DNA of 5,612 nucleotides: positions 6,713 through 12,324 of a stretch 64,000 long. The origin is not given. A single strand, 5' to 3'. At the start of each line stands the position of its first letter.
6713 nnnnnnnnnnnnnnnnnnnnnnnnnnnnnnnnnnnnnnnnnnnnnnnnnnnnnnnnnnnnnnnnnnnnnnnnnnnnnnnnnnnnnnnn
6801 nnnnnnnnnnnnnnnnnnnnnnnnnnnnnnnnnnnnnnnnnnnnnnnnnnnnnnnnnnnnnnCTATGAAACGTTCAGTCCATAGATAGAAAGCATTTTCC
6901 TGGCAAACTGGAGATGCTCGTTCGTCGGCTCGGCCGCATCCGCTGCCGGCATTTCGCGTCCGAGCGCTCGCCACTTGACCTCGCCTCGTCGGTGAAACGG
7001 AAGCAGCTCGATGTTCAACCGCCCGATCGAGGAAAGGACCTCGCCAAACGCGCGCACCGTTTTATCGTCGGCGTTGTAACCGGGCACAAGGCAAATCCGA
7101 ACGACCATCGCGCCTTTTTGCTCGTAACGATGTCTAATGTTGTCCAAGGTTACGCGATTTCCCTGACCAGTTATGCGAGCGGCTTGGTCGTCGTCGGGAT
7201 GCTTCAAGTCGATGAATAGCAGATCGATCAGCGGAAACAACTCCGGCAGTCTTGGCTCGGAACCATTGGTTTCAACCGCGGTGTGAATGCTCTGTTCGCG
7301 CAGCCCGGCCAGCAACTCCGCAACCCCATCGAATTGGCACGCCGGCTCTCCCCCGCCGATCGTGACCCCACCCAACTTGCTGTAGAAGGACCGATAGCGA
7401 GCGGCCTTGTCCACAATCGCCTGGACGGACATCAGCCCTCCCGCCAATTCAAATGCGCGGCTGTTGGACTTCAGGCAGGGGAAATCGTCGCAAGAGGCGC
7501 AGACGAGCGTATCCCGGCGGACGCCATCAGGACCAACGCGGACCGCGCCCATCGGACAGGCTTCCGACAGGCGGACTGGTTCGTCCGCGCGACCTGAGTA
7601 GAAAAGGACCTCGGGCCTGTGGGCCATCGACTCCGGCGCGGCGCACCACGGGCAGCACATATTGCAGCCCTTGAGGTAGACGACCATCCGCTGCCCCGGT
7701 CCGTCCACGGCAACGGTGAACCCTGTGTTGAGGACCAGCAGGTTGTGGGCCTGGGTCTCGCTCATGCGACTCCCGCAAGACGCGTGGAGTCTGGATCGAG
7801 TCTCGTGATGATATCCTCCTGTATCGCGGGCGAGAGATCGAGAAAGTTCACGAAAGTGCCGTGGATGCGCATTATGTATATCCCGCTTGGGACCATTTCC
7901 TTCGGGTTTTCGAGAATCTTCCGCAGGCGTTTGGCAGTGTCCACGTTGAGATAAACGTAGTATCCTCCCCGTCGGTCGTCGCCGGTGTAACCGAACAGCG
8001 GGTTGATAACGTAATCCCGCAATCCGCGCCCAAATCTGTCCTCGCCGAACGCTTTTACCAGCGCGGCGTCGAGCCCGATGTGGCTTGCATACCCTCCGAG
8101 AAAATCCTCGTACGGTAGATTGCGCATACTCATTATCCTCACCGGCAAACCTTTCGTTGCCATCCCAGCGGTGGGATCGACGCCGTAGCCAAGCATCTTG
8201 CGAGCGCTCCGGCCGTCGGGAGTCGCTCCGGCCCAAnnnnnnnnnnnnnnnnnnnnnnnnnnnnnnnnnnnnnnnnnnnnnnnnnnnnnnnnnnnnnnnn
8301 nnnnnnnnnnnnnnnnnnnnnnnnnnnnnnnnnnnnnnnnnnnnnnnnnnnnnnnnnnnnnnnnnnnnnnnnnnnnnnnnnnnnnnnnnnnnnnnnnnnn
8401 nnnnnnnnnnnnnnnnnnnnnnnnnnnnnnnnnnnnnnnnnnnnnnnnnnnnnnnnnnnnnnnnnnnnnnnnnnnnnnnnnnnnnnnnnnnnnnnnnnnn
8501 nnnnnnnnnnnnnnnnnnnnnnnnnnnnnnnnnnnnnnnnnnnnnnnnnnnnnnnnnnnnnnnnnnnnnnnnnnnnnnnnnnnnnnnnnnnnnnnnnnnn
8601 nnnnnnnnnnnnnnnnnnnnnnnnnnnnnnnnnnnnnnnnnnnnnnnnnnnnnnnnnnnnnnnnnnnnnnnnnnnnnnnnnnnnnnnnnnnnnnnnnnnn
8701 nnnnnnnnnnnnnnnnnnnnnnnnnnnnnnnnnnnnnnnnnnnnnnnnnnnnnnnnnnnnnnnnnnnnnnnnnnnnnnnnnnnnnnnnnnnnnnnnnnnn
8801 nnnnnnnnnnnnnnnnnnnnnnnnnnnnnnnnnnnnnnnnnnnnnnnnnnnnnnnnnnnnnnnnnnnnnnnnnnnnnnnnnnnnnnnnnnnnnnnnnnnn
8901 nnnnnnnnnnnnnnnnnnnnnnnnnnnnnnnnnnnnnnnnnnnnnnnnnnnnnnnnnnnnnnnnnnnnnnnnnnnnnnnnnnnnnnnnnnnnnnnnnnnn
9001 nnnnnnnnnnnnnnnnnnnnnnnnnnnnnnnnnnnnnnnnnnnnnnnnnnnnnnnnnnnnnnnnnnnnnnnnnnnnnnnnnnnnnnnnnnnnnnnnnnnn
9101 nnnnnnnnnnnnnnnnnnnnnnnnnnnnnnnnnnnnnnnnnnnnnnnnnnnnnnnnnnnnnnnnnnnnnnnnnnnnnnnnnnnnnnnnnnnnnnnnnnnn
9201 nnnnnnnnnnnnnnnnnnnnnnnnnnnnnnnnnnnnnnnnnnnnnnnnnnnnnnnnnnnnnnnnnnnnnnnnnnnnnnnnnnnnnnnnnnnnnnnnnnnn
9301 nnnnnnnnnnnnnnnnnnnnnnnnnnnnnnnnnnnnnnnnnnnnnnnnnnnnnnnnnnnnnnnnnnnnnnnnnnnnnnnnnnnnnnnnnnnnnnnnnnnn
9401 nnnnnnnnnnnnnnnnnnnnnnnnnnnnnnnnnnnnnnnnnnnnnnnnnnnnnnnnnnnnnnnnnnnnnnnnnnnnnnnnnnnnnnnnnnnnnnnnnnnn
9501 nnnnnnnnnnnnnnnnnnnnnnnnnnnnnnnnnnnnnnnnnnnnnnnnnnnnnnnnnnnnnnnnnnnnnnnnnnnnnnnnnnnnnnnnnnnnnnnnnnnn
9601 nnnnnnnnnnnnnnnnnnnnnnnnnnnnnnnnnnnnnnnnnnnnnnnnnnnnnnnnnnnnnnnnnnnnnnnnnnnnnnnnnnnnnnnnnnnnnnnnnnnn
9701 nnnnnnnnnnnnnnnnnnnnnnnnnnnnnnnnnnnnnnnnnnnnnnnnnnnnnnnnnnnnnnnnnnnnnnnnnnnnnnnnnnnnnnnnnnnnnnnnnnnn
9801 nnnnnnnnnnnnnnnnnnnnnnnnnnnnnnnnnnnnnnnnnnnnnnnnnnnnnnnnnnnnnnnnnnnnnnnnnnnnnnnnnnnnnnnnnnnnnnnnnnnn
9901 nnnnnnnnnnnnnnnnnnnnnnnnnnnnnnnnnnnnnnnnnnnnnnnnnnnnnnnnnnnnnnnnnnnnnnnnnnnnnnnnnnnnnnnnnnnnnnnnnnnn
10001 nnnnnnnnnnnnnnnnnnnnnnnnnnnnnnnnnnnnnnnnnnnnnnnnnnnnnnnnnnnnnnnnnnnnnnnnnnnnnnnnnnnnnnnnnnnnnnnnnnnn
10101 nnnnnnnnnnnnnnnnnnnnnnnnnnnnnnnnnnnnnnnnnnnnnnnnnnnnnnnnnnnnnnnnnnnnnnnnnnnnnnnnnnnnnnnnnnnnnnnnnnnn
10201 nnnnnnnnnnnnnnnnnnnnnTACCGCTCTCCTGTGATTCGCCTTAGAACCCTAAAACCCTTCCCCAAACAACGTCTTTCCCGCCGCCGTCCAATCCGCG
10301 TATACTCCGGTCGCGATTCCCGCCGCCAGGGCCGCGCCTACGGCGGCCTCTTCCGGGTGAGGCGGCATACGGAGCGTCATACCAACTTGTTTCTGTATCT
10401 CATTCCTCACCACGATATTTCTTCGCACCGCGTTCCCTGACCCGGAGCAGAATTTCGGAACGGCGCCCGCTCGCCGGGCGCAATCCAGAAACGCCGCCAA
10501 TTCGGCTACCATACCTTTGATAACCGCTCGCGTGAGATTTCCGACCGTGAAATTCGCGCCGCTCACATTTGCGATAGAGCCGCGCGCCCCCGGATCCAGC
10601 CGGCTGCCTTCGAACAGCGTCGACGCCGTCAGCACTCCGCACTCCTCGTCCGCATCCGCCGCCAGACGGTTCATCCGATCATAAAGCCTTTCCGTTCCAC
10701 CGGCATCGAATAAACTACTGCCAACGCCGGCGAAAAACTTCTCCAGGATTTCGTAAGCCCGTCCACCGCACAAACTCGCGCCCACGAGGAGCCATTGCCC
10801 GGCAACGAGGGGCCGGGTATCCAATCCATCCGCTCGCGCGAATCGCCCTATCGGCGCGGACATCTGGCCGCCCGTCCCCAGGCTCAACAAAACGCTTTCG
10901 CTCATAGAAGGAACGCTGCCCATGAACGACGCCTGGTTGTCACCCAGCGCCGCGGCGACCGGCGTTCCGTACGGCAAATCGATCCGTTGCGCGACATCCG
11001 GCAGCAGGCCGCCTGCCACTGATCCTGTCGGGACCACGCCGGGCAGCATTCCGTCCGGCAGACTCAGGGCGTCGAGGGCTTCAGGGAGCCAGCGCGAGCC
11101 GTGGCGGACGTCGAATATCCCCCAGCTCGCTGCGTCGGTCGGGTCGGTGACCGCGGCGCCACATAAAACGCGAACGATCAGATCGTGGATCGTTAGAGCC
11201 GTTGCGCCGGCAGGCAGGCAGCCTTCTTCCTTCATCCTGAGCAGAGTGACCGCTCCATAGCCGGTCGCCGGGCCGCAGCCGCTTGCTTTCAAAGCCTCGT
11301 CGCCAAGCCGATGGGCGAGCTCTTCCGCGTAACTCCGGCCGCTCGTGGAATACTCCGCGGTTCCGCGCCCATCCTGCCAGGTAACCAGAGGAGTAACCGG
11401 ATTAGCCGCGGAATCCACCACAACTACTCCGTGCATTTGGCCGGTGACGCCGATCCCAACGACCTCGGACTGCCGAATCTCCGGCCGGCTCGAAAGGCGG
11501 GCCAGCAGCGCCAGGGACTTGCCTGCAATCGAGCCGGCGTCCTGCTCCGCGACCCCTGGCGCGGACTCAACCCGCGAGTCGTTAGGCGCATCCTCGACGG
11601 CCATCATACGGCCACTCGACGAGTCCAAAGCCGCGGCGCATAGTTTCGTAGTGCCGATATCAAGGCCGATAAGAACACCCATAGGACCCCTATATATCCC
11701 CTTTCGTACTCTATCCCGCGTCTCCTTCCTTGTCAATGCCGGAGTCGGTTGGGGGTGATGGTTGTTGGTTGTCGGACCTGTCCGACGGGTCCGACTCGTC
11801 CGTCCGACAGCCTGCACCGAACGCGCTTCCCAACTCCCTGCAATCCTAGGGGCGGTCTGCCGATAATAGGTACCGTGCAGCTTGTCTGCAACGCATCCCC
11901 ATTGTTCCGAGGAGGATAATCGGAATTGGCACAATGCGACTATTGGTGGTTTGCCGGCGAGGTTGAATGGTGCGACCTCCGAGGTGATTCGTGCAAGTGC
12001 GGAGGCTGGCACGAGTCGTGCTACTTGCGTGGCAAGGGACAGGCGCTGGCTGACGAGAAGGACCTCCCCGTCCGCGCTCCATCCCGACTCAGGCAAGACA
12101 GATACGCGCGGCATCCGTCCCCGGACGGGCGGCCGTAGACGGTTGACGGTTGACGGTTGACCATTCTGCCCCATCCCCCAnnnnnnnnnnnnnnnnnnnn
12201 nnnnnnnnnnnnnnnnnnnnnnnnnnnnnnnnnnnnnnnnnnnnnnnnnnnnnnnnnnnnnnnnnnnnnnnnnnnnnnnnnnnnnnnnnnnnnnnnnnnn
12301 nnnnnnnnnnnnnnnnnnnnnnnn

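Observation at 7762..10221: GRE with a non-canonical glycine-radical fingerprint (RIHGT instead of RVSGY) and a GCQE Cys loop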

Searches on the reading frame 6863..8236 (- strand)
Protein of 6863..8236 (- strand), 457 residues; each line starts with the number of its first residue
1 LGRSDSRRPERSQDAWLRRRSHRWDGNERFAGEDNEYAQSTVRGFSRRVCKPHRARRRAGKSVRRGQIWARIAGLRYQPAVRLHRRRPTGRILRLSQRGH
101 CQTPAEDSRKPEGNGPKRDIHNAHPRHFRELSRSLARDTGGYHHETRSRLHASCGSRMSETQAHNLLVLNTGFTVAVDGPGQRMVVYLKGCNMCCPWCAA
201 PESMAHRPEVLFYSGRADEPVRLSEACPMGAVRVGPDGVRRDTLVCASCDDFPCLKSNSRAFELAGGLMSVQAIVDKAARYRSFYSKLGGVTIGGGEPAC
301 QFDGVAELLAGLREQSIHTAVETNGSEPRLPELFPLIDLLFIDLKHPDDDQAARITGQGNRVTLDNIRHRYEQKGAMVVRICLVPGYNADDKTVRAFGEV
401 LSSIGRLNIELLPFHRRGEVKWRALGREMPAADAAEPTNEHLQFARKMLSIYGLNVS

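Call 5: search_protein_families(library=pfam, proteins=[window:6863-8236:-])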
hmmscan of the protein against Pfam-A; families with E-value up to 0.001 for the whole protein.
window:6863-8236:- (457 aa): 2 families
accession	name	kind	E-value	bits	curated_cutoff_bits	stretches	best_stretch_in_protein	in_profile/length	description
PF04055.27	Radical_SAM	-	4.8e-15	56.6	29.5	1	265-391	24-158/166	Radical SAM superfamily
PF13353.11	Fer4_12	-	1.2e-09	39.1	22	1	177-212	1-36/137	4Fe-4S single cluster domain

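Call 6: search_protein_families(library=ncbifam, proteins=[window:6863-8236:-])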
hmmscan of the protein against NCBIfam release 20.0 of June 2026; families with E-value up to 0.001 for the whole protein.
window:6863-8236:- (457 aa): 17 families
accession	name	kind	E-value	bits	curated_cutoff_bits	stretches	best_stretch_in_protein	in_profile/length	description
TIGR02494.1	PFLE_PFLC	subfamily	1.2e-61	208.5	174.35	1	177-450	10-290/293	glycyl-radical enzyme activating protein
NF033717.2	HPDL_rSAM_activ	equivalog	6.1e-53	180.1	420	1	173-448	12-295/311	4-hydroxyphenylacetate decarboxylase activase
NF033719.1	ind_deCO2_activ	equivalog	1.1e-51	175.9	425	1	177-453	12-297/302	indoleacetate decarboxylase activase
NF048010.1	SfplDhtActHpsHDes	equivalog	2.8e-49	167.6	430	1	177-443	17-292/298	(2S)-3-sulfopropanediol dehydratase activating enzyme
NF043069.1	T4HPD_activ_SAM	equivalog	8.5e-48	163.2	425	1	177-455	13-294/299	trans-4-hydroxy-L-proline dehydratase activase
TIGR02493.1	PFLA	equivalog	7.7e-46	156.4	231.75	2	260-449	36-232/235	pyruvate formate-lyase-activating protein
TIGR04395.1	cutC_activ_rSAM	equivalog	7.2e-42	143.7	360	1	176-456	15-304/309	choline TMA-lyase-activating enzyme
NF007483.0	PRK10076.1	equivalog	9.7e-38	130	326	2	243-456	73-288/292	[formate-C-acetyltransferase]-activating enzyme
TIGR04003.1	rSAM_BssD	equivalog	1.8e-36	125.9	496.45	1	177-429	12-274/314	[benzylsuccinate synthase]-activating enzyme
NF008356.0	PRK11145.1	equivalog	1.4e-35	122.8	375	1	261-456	42-244/246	pyruvate formate lyase 1-activating protein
NF048008.1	SfplDhtActHpfHKleb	equivalog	7.1e-34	117.5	500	1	173-431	8-275/308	(2S)-3-sulfopropanediol dehydratase activating enzyme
TIGR04041.1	activase_YjjW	hypoth_equivalog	2e-32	112.7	250.2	1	176-439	12-262/276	YjjW family glycine radical enzyme activase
TIGR02495.1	NrdG2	equivalog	1.6e-11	43.9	131.15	1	267-362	45-138/193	anaerobic ribonucleoside-triphosphate reductase activating protein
TIGR03365.1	Bsubt_queE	equivalog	6.1e-07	29.2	206.1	1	246-381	36-157/238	7-carboxy-7-deazaguanine synthase QueE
TIGR02491.1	NrdG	equivalog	2.1e-06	27.7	126.1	1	176-206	10-40/154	anaerobic ribonucleoside-triphosphate reductase activating protein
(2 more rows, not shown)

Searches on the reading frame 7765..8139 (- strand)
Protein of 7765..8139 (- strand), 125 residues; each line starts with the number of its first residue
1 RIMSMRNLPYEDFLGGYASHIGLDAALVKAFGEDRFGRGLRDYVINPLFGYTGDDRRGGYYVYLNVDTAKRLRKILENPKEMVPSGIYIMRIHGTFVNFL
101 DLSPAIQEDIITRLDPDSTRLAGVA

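Call 70: search_protein_families(library=pfam, max_evalue=10, proteins=[window:7765-8139:-])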
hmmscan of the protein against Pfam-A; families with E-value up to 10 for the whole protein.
seq(125 aa): 0 families

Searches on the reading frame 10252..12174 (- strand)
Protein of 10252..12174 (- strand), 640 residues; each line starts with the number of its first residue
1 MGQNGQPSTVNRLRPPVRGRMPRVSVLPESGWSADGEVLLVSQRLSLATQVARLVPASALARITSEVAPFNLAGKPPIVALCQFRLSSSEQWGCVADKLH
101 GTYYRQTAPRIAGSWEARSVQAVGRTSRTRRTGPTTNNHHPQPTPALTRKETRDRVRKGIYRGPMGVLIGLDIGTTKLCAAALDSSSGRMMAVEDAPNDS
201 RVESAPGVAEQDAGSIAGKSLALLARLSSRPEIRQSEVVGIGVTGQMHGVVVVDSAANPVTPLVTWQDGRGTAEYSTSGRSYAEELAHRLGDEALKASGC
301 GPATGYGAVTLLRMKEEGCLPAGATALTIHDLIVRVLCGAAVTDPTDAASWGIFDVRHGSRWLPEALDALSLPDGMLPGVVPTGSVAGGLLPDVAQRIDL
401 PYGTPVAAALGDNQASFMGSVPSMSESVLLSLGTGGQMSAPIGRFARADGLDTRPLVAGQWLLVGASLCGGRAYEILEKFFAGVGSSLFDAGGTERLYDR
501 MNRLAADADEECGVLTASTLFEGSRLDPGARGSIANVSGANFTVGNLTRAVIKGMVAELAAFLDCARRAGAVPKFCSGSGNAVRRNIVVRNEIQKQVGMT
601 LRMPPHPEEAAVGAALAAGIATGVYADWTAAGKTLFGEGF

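Call 5: search_protein_families(library=pfam, proteins=[window:10252-12174:-])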
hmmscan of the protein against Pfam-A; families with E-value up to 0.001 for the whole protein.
window:10252-12174:- (640 aa): 2 families
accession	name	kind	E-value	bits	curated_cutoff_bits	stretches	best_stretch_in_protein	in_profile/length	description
PF00370.27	FGGY_N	-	1.4e-34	120.2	28.8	1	168-419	2-245/245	FGGY family of carbohydrate kinases, N-terminal domain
PF02782.22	FGGY_C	-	6.7e-09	36.2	27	1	457-621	34-197/198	FGGY family of carbohydrate kinases, C-terminal domain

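Call 6: search_protein_families(library=ncbifam, proteins=[window:10252-12174:-])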
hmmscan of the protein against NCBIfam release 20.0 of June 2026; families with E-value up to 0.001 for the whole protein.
window:10252-12174:- (640 aa): 8 families
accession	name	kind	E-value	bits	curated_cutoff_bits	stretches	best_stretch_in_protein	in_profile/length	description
TIGR01312.1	XylB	equivalog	2.3e-42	145.2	380.25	1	169-625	1-442/481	xylulokinase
TIGR01311.1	glycerol_kin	equivalog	3.6e-19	68.5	590.35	1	168-627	3-455/496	glycerol kinase GlpK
NF000756.0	PRK00047.1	subfamily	7.2e-18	64.1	498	1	169-443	8-277/502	glycerol kinase GlpK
TIGR01314.1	gntK_FGGY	equivalog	7.6e-16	57.7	648.55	1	168-475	2-302/505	gluconokinase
NF008187.0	PRK10939.1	equivalog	1.5e-14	53.5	528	1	168-419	6-251/521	autoinducer-2 kinase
TIGR02628.1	fuculo_kin_coli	equivalog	1.8e-14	53.5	470.9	1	167-434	2-260/465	L-fuculokinase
NF011601.0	PRK15027.1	equivalog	2.4e-14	52.6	912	1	168-458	2-273/484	xylulokinase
NF003154.0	PRK04123.1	equivalog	8.1e-05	21.5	428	0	378-426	243-291/554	ribulokinase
